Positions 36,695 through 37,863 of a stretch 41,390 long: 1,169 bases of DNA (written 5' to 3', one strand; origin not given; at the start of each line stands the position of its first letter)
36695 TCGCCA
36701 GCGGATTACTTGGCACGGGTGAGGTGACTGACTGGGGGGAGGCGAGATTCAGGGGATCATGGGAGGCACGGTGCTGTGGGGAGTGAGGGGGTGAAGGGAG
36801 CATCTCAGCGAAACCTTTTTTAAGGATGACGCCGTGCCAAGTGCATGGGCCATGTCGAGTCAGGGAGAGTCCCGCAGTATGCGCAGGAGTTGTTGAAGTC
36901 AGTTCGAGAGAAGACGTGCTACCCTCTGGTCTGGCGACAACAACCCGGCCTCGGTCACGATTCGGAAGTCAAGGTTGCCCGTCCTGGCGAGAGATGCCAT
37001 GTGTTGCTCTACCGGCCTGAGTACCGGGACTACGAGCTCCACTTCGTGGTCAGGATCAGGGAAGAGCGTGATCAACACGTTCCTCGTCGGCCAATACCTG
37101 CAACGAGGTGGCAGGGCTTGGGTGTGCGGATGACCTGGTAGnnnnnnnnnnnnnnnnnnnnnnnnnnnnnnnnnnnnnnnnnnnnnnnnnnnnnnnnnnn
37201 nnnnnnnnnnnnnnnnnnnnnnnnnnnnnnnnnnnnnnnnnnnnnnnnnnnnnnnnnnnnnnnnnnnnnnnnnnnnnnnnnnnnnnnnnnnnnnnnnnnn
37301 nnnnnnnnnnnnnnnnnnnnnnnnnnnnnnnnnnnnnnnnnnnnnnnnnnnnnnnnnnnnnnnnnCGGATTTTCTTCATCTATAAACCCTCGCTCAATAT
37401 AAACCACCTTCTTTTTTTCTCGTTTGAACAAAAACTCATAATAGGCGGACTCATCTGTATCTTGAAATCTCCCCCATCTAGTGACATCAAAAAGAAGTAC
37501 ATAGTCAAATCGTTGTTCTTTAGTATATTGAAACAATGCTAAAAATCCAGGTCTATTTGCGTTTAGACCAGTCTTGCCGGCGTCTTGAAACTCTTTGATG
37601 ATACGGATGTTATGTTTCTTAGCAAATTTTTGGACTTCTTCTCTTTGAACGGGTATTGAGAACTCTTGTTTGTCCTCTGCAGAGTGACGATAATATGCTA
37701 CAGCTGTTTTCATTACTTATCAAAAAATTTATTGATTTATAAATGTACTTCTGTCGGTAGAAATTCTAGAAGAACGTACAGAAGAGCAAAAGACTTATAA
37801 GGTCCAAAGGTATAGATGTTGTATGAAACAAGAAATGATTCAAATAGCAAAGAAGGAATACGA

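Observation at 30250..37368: Sharp-edged high-GC block of about 7.1 kb inside an AT-rich archaeal chromosome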

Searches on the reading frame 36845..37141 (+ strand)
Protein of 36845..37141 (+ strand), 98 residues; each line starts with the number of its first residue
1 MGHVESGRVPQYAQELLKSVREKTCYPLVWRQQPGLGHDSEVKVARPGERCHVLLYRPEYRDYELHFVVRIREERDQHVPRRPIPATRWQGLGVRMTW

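Call 10: search_protein_families(library=pfam, proteins=[window:36845-37141:+], max_evalue=0.01)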
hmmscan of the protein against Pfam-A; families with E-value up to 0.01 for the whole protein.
window:36845-37141:+ (98 aa): 0 families

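Call 27: search_protein_families(library=padloc, proteins=[window:36845-37141:+], max_evalue=0.01)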
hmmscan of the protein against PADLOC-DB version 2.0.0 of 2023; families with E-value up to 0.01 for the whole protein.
window:36845-37141:+ (98 aa): 0 families

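Call 28: search_protein_families(library=ncbifam, proteins=[window:36845-37141:+], max_evalue=0.01)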
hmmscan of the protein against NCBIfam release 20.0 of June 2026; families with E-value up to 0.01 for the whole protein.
window:36845-37141:+ (98 aa): 0 families

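Call 29: search_protein_families(library=phrogs, proteins=[window:36845-37141:+], max_evalue=0.01)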
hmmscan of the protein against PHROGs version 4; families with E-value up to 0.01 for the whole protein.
window:36845-37141:+ (98 aa): 1 family
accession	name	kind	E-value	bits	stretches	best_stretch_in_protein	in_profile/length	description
phrog_3170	-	unknown function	0.0078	16.3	1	10-81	293-357/433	-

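Call 71: search_protein_families(library=pfam, proteins=[window:36845-37141:+], max_evalue=10)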
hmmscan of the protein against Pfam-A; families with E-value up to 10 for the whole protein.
window:36845-37141:+ (98 aa): 0 families

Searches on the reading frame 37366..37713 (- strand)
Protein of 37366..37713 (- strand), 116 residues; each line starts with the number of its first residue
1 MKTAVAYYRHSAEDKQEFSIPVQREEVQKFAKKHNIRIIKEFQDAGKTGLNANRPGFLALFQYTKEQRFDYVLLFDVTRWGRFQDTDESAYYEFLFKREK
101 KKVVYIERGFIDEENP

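Call 32: find_homologous_proteins(query=window:37366-37713:-)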
Query window:37366-37713:- (116 aa): 39 proteins with E <= 0.001 among 45 candidates.
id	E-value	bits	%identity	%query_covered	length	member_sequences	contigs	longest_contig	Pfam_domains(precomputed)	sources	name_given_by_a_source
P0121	4.9e-53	196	74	99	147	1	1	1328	PF00239.27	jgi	jgi:DNA invertase Pin-like site-specific DNA recombinase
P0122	7.4e-35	138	60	97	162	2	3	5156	PF00239.27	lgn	-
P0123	3.0e-34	136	58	98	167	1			PF00239.27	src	-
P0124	1.1e-32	131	58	92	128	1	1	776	PF00239.27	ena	-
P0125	8.6e-32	128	54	98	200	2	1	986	PF00239.27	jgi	-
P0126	1.3e-30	124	53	97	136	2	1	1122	PF00239.27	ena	-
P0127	1.5e-30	124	54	97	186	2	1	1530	PF00239.27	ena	-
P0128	7.6e-28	115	50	98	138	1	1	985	PF00239.27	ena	-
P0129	1.2e-26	111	52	92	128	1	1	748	PF00239.27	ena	-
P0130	7.6e-26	109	55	83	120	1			PF00239.27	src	-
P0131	7.7e-26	109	51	92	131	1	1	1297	PF00239.27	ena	-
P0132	2.8e-25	107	46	97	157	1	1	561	PF00239.27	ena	-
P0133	2.2e-24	104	54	88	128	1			PF00239.27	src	-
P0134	7.2e-24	102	56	78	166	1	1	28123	PF00239.27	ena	-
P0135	3.4e-22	97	57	71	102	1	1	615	PF00239.27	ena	-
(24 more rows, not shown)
